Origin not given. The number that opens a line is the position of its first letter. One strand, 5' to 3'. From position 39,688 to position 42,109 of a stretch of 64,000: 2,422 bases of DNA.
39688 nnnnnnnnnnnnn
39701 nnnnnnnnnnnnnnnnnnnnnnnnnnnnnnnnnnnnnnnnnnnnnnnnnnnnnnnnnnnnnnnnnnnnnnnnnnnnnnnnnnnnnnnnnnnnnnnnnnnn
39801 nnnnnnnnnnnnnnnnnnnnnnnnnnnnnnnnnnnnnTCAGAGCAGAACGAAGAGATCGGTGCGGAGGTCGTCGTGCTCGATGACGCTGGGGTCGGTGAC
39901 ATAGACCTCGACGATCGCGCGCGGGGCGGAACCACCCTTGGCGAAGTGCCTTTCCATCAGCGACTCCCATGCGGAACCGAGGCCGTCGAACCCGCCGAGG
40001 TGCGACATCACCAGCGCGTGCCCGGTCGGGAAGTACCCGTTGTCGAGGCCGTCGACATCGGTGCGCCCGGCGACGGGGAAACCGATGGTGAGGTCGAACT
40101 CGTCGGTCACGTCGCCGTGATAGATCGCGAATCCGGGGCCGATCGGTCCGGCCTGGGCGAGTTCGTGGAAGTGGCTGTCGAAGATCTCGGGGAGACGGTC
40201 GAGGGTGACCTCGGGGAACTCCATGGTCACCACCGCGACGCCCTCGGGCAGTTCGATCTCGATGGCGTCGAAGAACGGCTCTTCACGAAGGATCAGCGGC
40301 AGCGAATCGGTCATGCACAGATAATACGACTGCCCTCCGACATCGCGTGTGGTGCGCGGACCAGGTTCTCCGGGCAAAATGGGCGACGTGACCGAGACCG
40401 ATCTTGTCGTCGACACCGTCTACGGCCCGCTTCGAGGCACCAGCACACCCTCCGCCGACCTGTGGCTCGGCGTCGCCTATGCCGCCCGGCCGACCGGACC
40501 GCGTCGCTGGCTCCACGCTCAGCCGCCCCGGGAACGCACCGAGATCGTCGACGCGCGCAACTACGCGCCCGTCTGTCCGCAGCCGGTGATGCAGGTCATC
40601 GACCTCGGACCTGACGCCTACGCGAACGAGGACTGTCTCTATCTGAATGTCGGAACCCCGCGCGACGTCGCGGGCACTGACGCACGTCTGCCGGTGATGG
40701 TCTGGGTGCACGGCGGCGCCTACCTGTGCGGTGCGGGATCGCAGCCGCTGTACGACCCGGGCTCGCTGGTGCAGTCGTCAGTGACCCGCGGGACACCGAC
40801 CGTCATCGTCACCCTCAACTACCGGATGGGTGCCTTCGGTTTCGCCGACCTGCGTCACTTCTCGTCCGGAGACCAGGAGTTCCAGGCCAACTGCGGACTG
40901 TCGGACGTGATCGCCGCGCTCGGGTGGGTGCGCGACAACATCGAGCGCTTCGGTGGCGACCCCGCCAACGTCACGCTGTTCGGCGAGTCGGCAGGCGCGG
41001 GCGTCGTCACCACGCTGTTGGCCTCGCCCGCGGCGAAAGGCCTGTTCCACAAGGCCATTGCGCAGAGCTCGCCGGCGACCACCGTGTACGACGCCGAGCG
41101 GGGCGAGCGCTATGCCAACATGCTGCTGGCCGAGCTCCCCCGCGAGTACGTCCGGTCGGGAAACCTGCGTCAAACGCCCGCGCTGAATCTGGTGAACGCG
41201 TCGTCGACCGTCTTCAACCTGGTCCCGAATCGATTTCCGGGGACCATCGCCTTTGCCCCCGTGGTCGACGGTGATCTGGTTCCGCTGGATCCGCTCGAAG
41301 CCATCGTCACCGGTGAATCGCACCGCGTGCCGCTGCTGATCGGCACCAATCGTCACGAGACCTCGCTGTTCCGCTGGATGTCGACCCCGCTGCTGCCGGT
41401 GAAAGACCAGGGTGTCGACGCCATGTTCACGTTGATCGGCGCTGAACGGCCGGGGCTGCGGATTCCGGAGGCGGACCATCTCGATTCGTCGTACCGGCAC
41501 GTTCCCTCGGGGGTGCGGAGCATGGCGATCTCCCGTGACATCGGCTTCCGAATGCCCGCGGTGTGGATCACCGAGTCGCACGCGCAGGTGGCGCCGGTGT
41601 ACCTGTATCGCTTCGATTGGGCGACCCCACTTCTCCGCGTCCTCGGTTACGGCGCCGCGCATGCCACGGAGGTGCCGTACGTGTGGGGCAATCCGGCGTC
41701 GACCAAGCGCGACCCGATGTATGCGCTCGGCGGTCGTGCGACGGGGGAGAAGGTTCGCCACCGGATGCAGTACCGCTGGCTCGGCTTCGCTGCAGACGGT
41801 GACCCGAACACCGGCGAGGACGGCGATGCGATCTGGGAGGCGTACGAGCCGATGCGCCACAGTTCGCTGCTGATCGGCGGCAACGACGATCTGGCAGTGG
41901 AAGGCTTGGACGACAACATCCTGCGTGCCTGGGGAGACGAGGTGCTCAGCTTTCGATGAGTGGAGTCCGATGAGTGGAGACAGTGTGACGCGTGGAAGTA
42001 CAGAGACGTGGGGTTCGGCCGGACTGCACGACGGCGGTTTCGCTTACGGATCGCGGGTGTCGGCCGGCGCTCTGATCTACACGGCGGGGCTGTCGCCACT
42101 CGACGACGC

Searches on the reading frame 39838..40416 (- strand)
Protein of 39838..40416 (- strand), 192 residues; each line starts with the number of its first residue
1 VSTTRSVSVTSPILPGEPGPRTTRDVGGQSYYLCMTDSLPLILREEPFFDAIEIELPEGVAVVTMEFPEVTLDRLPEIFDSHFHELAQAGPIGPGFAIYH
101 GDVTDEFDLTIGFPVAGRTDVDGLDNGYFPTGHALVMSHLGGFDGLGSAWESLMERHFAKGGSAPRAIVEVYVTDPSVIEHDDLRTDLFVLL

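Call 74: search_protein_families(library=pfam, proteins=[window:39838-40416:-], max_evalue=0.001)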
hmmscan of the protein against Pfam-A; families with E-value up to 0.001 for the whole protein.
window:39838-40416:- (192 aa): 1 family
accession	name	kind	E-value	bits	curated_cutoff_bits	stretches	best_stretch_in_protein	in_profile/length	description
PF06445.20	GyrI-like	-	0.00015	22.5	26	1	96-190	51-152/155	GyrI-like small molecule binding domain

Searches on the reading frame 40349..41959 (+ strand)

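Call 74: search_protein_families(library=pfam, proteins=[window:40349-41959:+], max_evalue=0.001)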
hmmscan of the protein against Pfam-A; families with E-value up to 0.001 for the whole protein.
window:40349-41959:+ (536 aa): 3 families
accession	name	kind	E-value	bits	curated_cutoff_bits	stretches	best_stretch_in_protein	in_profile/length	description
PF00135.34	COesterase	-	6.2e-99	332.7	27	1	18-512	2-499/515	Carboxylesterase family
PF07859.19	Abhydrolase_3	-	6.8e-10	39.5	25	1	181-285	46-160/210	alpha/beta hydrolase fold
PF20434.5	BD-FAE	-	1.3e-08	35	26.8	1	110-225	9-107/215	BD-FAE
